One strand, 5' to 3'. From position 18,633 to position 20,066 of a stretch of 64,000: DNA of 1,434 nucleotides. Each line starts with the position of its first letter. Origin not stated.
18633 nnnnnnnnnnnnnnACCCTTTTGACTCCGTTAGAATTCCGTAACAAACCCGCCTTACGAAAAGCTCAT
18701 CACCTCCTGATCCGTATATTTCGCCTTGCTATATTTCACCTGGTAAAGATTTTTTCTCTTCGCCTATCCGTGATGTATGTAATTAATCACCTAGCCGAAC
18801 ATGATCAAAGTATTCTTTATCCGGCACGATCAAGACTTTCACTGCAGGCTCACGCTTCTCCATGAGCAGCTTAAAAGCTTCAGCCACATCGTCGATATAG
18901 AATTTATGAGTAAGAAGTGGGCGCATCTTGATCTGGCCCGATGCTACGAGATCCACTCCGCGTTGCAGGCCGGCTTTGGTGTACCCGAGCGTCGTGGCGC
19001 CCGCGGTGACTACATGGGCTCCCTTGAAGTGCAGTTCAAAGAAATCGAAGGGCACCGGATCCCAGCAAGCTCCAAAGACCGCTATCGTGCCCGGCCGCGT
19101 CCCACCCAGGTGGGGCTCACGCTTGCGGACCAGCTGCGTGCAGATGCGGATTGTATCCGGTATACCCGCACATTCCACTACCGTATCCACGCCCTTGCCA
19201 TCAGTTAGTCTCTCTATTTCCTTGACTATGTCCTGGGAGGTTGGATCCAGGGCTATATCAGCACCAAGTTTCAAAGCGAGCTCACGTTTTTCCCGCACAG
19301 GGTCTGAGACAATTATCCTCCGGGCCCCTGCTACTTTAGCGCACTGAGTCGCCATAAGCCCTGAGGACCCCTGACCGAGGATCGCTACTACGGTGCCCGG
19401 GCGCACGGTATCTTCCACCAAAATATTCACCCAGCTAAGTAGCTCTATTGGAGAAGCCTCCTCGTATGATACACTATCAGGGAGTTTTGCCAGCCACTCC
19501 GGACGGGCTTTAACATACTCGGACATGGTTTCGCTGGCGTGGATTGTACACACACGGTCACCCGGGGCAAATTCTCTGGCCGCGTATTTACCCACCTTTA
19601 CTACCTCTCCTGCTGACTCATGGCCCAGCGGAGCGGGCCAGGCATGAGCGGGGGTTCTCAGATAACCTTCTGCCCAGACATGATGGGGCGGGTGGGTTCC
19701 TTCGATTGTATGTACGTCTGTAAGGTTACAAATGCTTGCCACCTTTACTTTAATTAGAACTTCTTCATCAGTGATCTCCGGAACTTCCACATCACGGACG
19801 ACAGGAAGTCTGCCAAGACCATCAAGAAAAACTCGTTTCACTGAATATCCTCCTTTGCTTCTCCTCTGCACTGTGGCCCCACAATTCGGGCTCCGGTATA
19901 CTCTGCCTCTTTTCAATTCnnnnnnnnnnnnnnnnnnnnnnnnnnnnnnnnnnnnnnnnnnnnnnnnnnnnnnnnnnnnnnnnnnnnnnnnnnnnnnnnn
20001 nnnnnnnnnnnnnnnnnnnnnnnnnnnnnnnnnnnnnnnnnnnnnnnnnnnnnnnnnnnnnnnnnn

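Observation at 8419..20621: A 12-kb locus with paired Gfo/Idh/MocA oxidoreductase and xylose-isomerase-like TIM-barrel genes plus DeoC, suggesting an uncharacterised glycoside/polyol pathway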

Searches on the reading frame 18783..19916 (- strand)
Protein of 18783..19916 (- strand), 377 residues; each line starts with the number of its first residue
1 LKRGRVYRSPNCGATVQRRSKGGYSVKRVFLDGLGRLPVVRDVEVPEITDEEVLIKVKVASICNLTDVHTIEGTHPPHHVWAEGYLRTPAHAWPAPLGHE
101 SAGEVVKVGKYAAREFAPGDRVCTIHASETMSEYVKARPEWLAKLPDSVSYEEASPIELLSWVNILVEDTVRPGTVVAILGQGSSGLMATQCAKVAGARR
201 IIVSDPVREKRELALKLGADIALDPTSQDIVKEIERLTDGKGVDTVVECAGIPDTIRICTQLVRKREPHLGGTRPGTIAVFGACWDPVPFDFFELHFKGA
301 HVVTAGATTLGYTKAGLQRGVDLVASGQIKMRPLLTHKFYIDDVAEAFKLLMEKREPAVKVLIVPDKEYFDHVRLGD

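Call 5: search_protein_families(library=pfam, proteins=[window:18783-19916:-])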
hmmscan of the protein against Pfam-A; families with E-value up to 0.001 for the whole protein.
window:18783-19916:- (377 aa): 3 families
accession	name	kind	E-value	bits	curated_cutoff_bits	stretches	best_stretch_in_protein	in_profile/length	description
PF00107.32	ADH_zinc_N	-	7.6e-25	87.8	31.8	1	186-304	3-111/129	Zinc-binding dehydrogenase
PF08240.17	ADH_N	-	2.2e-12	47.6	23.5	1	50-146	2-103/104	Alcohol dehydrogenase GroES-like domain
PF13602.12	ADH_zinc_N_2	-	3.7e-08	34.8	27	1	217-355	1-127/134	Zinc-binding dehydrogenase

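Call 6: search_protein_families(library=ncbifam, proteins=[window:18783-19916:-], max_evalue=0.00001)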
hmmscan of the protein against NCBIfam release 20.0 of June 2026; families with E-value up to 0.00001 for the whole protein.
window:18783-19916:- (377 aa): 23 families
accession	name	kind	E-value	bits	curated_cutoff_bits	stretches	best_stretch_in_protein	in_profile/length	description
NF041097.1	keto_inos_dh_IolM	equivalog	1.3e-44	152.5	450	2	168-358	201-384/389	scyllo-inosose 3-dehydrogenase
TIGR00692.1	tdh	equivalog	3.6e-38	131.5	458.35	2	126-352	114-329/340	L-threonine 3-dehydrogenase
NF003808.0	PRK05396.1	equivalog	3.9e-34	118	380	2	130-354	120-331/341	L-threonine 3-dehydrogenase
TIGR02824.1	quinone_pig3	subfamily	3.7e-26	91.9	296.8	1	40-251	17-217/325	putative NAD(P)H quinone oxidoreductase, PIG3 family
TIGR03989.1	Rxyl_3153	subfamily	9.5e-26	90.9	440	2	162-353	175-360/370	NDMA-dependent alcohol dehydrogenase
TIGR02818.1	adh_III_F_hyde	equivalog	5.7e-20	71.7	543.95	1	167-354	179-359/368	S-(hydroxymethyl)glutathione dehydrogenase/class III alcohol dehydrogenase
TIGR03451.1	mycoS_dep_FDH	equivalog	2.9e-19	69.1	512.9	1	170-350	173-345/358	S-(hydroxymethyl)mycothiol dehydrogenase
TIGR03366.1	HpnZ_proposed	hypoth_equivalog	2e-18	66.7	328.1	1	144-263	124-243/315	putative phosphonate catabolism associated alcohol dehydrogenase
NF007489.0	PRK10083.1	equivalog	2.1e-16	59.9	376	1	39-363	13-335/339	Zn-dependent oxidoreductase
NF010344.0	PRK13771.1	subfamily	3.3e-16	59.2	349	2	27-125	2-85/334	putative alcohol dehydrogenase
NF007642.0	PRK10309.1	equivalog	4.8e-16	58.9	550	1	130-262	116-249/347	galactitol-1-phosphate 5-dehydrogenase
NF008024.0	PRK10754.1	subfamily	5.3e-16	58.6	348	1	89-364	53-326/327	NADPH:quinone reductase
TIGR01202.1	bchC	equivalog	1.2e-14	54.1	291.25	1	39-351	14-296/308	chlorophyll synthesis pathway protein BchC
NF041172.1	AcrlCoa_red_Thmprot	equivalog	3.9e-13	49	500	1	27-129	2-90/334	acryloyl-CoA reductase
NF007375.0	PRK09880.1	equivalog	6.4e-13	48.2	469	1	175-363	171-341/344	L-idonate 5-dehydrogenase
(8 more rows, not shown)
